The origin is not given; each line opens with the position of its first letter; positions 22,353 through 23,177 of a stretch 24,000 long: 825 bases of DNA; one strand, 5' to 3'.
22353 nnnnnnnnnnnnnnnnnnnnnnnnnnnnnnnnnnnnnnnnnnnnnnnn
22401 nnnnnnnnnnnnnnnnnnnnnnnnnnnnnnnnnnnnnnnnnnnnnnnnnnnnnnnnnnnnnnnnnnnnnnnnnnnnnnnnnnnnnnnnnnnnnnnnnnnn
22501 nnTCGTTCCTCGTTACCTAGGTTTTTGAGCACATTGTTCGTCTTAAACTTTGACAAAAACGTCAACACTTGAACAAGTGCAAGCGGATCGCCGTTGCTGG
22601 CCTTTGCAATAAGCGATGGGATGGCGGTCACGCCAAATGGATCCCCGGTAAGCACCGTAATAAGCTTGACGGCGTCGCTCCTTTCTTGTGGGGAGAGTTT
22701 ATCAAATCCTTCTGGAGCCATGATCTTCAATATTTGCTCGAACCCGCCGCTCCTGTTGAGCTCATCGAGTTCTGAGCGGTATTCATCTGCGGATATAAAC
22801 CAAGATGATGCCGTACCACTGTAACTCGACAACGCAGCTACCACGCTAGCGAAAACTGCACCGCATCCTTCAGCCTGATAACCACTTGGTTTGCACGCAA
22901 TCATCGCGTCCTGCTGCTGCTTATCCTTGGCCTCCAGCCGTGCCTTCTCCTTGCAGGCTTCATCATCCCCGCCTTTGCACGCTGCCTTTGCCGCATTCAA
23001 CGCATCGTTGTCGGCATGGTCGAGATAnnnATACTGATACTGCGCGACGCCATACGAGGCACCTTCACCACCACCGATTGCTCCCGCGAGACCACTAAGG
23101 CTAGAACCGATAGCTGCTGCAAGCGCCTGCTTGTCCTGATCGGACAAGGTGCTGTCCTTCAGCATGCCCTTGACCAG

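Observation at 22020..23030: CdiA C-terminal toxin region with a predicted papain-fold Cys-His-Asp domain and a Burkholderia-like (Q)YN demarcation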

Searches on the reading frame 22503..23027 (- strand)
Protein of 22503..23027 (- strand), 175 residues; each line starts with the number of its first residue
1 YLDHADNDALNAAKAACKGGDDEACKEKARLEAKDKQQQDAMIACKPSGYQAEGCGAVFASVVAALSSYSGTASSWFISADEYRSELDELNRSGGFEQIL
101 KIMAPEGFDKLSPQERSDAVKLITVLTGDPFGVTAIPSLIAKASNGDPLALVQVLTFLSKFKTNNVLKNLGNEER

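Call 54: find_homologous_proteins(query=window:22503-23027:-, max_evalue=0.001)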
Query window:22503-23027:- (175 aa): 2 proteins with E <= 0.001 among 168 candidates.
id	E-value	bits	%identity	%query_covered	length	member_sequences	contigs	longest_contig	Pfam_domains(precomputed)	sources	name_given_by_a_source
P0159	3.3e-78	279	76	97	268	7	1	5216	PF21726.3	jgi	-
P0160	3.6e-25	107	81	39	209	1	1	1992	-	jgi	jgi:hypothetical protein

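Call 56: search_protein_families(library=pfam, proteins=[P0160, P0159, window:22503-23027:-], max_evalue=1)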
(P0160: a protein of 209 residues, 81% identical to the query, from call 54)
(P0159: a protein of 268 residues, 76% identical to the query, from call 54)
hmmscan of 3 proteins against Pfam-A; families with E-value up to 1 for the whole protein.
P0160 (209 aa): 1 family
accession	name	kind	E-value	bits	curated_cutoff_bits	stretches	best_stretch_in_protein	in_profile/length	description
PF12645.13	HTH_16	-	0.12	12.9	22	1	36-57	2-23/65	Helix-turn-helix domain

P0159 (268 aa): 2 families
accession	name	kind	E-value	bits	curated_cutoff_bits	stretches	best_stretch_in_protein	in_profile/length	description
PF21726.2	DUF6862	-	2.7e-11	43.8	24.1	1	31-95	2-66/67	Family of unknown function (DUF6862)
PF12645.13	HTH_16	-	0.15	12.7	22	1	163-184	2-23/65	Helix-turn-helix domain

window:22503-23027:- (175 aa): 2 families
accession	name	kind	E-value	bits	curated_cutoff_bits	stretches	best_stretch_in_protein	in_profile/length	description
PF21726.2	DUF6862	-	3.4e-12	46.7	24.1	1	6-70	2-66/67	Family of unknown function (DUF6862)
PF12645.13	HTH_16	-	0.16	12.5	22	1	138-157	2-21/65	Helix-turn-helix domain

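Call 57: search_solved_structures(query=P0160, max_evalue=1)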
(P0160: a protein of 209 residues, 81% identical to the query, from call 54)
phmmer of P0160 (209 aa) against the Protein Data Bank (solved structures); distinct sequences matched with E-value up to 1: 2.
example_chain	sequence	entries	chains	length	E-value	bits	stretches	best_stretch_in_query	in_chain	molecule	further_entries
9p3h_A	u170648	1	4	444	0.5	13.4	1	120-182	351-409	Conserved hyopthetical protein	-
6o55_A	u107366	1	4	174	0.98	12.4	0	13-93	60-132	N5-carboxyaminoimidazole ribonucleotide mutase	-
